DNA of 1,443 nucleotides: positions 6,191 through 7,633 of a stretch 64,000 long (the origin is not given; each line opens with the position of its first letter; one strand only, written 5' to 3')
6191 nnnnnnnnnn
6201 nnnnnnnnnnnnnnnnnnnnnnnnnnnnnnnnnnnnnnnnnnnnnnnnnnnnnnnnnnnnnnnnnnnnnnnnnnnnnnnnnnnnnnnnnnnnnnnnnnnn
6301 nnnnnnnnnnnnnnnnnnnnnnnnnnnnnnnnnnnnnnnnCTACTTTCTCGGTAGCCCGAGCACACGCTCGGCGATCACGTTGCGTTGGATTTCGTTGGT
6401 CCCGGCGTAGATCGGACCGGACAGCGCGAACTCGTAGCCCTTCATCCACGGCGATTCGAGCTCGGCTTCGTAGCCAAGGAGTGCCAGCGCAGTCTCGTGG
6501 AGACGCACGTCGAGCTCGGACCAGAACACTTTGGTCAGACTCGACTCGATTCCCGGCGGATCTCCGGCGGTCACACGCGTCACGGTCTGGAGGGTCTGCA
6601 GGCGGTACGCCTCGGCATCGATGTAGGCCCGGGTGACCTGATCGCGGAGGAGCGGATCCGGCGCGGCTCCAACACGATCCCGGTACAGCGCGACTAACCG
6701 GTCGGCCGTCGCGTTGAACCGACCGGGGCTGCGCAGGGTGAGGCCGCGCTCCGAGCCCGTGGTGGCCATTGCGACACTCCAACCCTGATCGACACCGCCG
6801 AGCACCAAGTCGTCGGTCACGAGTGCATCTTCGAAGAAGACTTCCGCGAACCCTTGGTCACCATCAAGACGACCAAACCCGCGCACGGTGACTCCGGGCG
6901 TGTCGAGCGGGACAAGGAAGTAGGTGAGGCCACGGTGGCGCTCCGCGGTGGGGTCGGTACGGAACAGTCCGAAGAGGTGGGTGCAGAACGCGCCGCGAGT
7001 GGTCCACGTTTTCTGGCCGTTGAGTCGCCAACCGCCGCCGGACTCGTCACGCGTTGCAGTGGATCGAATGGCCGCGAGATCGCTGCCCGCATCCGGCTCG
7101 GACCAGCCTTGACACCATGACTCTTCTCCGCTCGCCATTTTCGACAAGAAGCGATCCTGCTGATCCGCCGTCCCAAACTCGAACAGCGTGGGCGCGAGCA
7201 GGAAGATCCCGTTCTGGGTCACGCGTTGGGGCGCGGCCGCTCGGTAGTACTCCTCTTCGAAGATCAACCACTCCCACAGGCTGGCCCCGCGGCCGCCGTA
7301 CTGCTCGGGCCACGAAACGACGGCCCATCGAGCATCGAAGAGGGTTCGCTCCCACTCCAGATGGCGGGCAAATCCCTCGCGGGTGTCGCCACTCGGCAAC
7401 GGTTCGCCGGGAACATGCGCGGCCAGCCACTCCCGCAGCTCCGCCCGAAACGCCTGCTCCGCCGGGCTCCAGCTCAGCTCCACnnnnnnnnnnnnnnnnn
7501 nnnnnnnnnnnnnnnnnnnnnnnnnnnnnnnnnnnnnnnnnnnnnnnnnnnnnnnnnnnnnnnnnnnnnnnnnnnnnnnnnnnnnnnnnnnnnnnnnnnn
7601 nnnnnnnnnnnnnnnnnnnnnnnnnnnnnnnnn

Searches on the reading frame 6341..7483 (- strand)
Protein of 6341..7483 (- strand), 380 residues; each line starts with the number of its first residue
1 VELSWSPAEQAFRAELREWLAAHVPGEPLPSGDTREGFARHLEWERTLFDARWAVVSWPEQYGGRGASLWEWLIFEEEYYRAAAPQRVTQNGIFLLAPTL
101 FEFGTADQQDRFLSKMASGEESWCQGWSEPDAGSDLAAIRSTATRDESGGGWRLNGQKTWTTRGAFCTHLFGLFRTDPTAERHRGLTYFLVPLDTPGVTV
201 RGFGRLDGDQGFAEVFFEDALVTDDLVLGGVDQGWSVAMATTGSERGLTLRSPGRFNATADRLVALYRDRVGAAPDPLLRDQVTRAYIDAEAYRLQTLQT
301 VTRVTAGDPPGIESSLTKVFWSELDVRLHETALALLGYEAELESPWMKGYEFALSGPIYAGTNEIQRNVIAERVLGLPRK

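Call 60: search_protein_families(library=pfam, proteins=[window:6341-7483:-], max_evalue=0.00001)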
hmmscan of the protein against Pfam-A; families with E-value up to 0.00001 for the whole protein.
window:6341-7483:- (380 aa): 3 families
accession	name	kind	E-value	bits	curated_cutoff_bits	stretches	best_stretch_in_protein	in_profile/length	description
PF00441.29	Acyl-CoA_dh_1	-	1.7e-22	80.6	22.4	1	232-375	1-150/150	Acyl-CoA dehydrogenase, C-terminal domain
PF02770.24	Acyl-CoA_dh_M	-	4.9e-21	75.2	33.3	1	124-219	1-96/97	Acyl-CoA dehydrogenase, middle domain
PF02771.21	Acyl-CoA_dh_N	-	9e-16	58.7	22.9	1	7-120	2-113/113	Acyl-CoA dehydrogenase, N-terminal domain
